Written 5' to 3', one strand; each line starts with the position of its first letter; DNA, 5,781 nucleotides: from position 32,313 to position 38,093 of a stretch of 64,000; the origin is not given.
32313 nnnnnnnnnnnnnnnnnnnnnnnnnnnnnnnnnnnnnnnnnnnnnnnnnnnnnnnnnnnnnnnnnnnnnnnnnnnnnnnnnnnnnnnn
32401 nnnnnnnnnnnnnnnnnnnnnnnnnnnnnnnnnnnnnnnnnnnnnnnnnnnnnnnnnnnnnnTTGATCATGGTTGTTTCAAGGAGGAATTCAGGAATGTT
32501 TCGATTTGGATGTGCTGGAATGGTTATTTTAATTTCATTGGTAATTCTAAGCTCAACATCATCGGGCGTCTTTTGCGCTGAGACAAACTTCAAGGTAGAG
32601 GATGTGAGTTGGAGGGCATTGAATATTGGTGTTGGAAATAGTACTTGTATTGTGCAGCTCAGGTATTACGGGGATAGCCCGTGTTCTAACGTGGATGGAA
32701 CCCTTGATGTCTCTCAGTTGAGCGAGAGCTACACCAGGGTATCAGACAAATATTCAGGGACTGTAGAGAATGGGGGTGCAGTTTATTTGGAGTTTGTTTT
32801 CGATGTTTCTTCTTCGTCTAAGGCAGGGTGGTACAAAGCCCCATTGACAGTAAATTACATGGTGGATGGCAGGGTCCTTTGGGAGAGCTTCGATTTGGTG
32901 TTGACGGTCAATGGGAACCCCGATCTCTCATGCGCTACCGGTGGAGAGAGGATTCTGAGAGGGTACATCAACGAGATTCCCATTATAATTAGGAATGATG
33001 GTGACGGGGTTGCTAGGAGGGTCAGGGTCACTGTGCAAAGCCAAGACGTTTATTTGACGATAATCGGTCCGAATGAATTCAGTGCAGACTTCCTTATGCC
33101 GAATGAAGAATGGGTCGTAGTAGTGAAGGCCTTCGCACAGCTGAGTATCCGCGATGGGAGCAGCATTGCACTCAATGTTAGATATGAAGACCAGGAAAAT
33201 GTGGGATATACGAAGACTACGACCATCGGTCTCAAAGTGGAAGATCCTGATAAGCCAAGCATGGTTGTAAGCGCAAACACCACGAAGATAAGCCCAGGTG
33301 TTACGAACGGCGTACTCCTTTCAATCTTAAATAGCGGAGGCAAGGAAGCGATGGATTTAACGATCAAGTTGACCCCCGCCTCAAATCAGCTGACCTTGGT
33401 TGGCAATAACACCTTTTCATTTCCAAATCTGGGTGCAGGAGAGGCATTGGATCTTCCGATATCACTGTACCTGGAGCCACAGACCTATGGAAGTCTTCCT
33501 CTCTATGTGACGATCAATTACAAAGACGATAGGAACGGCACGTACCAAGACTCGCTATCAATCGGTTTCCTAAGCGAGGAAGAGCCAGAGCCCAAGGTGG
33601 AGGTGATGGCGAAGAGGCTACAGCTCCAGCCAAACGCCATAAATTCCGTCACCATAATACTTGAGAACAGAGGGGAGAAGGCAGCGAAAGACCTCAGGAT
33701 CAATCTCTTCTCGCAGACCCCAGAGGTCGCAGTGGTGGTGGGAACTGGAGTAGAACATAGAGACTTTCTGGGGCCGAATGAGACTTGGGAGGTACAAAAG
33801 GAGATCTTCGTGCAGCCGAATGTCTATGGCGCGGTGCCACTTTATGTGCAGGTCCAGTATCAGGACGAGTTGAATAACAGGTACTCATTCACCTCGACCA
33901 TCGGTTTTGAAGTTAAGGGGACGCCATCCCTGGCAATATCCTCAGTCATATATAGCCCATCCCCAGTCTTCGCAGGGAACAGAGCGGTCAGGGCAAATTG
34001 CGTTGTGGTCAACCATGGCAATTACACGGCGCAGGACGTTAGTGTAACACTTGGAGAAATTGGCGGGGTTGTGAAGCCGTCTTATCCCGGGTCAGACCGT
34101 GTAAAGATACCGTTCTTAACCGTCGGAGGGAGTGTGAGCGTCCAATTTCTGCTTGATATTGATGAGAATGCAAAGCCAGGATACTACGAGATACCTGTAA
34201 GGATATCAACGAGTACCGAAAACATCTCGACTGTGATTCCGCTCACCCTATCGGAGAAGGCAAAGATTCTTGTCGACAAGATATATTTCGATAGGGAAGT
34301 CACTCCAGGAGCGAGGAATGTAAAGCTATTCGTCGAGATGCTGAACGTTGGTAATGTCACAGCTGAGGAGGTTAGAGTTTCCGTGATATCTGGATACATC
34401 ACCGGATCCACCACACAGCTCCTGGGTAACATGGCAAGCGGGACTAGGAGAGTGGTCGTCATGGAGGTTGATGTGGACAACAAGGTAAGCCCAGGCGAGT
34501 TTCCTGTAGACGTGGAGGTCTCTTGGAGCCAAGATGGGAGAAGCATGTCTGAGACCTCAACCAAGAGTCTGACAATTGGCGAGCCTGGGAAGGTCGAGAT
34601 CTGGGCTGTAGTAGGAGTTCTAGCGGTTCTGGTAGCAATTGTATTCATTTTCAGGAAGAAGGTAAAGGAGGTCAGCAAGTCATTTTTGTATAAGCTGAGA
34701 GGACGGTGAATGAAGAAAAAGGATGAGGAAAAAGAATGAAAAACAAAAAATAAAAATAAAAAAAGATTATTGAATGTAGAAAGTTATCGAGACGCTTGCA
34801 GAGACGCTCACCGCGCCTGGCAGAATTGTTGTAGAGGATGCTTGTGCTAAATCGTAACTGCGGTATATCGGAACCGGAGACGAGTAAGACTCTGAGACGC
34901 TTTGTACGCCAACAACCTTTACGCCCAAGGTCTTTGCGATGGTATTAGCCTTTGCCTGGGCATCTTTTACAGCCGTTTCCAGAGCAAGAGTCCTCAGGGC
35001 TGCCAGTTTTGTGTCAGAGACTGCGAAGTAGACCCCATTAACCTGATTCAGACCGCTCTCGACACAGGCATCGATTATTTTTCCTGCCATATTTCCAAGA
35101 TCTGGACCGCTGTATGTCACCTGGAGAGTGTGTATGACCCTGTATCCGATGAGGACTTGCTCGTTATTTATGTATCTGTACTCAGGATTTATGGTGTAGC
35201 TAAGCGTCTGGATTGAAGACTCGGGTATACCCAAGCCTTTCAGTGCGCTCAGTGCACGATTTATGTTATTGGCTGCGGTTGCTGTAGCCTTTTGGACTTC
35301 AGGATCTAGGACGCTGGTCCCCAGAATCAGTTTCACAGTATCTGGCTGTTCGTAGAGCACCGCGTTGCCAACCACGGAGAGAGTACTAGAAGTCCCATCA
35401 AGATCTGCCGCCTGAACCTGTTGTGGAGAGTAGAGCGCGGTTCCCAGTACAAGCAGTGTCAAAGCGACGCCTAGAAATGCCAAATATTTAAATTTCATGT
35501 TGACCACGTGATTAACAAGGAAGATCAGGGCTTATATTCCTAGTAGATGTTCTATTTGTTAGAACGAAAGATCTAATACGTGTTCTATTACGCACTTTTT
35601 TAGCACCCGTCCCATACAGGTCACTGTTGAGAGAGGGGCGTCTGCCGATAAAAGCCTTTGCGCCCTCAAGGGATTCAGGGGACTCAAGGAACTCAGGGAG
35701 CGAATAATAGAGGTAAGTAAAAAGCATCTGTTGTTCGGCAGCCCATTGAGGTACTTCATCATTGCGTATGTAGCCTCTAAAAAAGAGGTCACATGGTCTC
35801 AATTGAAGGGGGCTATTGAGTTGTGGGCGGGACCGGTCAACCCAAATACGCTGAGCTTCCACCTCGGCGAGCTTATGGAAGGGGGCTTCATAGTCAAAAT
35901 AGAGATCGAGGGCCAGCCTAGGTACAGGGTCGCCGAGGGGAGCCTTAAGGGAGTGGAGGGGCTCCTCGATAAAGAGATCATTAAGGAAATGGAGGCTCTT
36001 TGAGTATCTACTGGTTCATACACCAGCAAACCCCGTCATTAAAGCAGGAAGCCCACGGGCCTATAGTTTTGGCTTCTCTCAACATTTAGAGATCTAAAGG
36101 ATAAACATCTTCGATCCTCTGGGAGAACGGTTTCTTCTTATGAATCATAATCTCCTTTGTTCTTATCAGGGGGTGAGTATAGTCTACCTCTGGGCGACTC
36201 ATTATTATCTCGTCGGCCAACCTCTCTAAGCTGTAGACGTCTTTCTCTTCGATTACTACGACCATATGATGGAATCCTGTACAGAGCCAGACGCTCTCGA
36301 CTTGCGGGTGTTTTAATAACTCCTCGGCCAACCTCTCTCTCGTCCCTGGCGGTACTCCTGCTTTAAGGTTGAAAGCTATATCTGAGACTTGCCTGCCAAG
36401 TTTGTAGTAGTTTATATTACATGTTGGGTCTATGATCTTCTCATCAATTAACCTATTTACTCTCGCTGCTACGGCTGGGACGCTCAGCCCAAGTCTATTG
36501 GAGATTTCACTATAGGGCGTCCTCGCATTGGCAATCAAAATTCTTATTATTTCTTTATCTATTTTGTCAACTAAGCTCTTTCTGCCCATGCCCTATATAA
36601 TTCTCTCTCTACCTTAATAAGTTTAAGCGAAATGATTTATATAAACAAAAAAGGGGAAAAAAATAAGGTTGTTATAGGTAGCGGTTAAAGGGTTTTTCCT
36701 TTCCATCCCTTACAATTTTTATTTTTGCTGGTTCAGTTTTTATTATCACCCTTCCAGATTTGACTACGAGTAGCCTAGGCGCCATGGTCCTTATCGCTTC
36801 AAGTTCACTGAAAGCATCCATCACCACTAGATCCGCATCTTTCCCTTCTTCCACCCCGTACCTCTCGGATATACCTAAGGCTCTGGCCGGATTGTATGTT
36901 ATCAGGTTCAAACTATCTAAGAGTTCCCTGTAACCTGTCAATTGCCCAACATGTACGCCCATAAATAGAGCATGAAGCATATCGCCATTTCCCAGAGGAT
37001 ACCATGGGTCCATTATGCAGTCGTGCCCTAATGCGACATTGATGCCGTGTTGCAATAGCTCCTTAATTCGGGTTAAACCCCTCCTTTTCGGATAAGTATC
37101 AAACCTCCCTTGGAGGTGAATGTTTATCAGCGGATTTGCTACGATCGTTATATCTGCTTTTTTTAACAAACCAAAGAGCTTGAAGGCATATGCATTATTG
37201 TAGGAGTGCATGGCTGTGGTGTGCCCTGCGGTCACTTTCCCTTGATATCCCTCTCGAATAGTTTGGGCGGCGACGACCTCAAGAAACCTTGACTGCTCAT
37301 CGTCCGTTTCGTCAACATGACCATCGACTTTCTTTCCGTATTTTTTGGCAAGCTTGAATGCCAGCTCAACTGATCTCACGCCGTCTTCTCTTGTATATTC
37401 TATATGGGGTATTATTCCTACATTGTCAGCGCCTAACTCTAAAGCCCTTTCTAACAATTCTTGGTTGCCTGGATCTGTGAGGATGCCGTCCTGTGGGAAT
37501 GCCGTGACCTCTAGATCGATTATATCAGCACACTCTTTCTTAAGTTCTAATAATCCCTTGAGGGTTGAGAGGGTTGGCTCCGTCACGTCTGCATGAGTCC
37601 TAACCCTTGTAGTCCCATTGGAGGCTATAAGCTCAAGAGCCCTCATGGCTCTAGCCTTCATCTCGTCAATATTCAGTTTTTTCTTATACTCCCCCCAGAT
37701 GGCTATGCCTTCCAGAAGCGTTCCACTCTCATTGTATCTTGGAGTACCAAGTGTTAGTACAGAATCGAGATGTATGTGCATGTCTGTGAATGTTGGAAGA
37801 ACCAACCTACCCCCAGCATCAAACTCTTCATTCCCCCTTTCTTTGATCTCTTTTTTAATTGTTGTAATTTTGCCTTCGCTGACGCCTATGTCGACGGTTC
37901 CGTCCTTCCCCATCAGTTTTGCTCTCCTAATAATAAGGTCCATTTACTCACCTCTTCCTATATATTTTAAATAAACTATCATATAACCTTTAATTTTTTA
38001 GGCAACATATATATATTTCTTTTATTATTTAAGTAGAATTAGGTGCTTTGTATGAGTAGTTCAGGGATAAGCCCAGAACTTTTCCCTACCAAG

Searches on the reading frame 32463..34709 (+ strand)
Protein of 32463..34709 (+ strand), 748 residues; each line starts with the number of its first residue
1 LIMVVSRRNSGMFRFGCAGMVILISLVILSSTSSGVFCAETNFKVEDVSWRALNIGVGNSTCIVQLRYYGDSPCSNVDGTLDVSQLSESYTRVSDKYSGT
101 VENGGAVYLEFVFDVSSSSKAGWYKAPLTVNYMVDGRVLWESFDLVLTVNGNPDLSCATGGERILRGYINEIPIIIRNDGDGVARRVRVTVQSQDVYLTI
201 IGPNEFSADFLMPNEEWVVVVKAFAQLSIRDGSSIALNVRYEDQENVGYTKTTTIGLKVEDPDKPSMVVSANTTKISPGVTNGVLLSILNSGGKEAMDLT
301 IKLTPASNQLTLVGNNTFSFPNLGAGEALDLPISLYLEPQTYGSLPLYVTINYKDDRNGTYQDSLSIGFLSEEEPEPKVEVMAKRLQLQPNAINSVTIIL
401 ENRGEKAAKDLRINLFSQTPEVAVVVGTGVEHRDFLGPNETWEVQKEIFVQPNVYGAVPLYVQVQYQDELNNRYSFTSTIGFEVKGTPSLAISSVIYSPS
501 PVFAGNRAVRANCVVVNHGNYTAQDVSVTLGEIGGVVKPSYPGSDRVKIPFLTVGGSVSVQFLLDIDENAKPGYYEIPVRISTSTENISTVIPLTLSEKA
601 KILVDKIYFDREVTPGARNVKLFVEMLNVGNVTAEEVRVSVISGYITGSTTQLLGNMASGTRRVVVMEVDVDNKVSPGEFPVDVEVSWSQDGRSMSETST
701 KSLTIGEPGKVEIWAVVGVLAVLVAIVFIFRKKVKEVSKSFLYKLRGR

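Call 32: search_protein_families(library=pfam, proteins=[window:32463-34709:+], max_evalue=0.00001)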
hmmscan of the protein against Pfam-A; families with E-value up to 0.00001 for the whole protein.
window:32463-34709:+ (748 aa): 1 family
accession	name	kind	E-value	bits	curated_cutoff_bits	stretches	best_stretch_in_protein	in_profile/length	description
PF07705.17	CARDB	-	2.9e-09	37.5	22.7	0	488-581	2-83/101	CARDB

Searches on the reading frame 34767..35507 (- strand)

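Call 32: search_protein_families(library=pfam, proteins=[window:34767-35507:-], max_evalue=0.00001)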
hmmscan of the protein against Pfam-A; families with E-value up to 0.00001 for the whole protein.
window:34767-35507:- (246 aa): 1 family
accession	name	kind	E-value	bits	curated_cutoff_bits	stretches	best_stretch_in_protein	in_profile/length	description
PF04402.19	SIMPL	-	2e-46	159.3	25.2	1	43-243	1-205/205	Protein of unknown function (DUF541)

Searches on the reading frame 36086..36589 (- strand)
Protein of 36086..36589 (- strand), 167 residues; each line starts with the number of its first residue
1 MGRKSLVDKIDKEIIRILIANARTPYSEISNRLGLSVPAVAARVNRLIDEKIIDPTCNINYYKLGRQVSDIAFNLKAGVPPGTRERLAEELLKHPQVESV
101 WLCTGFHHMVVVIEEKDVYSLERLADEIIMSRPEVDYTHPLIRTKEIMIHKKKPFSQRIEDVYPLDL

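Call 32: search_protein_families(library=pfam, proteins=[window:36086-36589:-], max_evalue=0.00001)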
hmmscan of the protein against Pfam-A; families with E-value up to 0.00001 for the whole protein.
window:36086-36589:- (167 aa): 3 families
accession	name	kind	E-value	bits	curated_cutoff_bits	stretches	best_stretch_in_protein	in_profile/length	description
PF13404.12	HTH_AsnC-type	-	1.8e-15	56.9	27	1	8-47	2-41/42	AsnC-type helix-turn-helix domain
PF13412.12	HTH_24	-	1.4e-14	53.8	21.9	1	8-53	2-47/48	Winged helix-turn-helix DNA-binding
PF01037.27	AsnC_trans_reg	-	2.4e-07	31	25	1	83-142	9-69/73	Lrp/AsnC ligand binding domain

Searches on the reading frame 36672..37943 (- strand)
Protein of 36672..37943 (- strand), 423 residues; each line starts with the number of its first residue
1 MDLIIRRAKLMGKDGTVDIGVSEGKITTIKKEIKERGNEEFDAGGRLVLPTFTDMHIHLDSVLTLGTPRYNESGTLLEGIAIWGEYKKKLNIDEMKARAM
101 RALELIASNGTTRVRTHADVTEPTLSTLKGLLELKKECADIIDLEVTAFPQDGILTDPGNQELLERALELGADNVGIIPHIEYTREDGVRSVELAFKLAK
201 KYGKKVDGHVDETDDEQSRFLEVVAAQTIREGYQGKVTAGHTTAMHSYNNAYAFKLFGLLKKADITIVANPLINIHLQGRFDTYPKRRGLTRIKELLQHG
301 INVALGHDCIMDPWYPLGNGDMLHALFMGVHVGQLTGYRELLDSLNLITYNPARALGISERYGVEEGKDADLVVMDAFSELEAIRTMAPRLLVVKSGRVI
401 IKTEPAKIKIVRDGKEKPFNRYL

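Call 12: find_encoding_contigs(protein=window:36672-37943:-, flank=10000, max_places=6)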
Protein window:36672-37943:- (423 aa): 2 contigs read that carry it; 2 places shown.
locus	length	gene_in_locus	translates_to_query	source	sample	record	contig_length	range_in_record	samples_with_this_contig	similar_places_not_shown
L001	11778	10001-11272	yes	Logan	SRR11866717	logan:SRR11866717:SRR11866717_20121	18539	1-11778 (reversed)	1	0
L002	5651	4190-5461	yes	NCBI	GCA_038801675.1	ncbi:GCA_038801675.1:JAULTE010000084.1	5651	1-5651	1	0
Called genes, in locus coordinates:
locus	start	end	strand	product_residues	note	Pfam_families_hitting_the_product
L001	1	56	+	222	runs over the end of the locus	PF01487:DHquinase_I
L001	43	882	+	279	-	PF08501:Shikimate_dh_N, PF01488:Shikimate_DH (weak), PF18317:SDH_C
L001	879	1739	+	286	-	PF00288:GHMP_kinases_N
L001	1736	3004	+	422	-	PF00275:EPSP_synthase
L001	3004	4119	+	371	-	PF01264:Chorismate_synt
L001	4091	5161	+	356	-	PF01817:CM_2, PF00800:PDT, PF01842:ACT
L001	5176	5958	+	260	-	PF02153:PDH_N, PF20463:PDH_C (weak)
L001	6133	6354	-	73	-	PF10049:DUF2283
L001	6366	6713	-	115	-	PF14076:DUF4258 (weak)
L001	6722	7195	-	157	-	-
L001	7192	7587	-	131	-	-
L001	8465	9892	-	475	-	PF02133:Transp_cyt_pur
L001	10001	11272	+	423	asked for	PF07969:Amidohydro_3, PF01979:Amidohydro_1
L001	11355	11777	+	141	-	?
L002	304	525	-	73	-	PF10049:DUF2283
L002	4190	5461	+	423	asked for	PF07969:Amidohydro_3, PF01979:Amidohydro_1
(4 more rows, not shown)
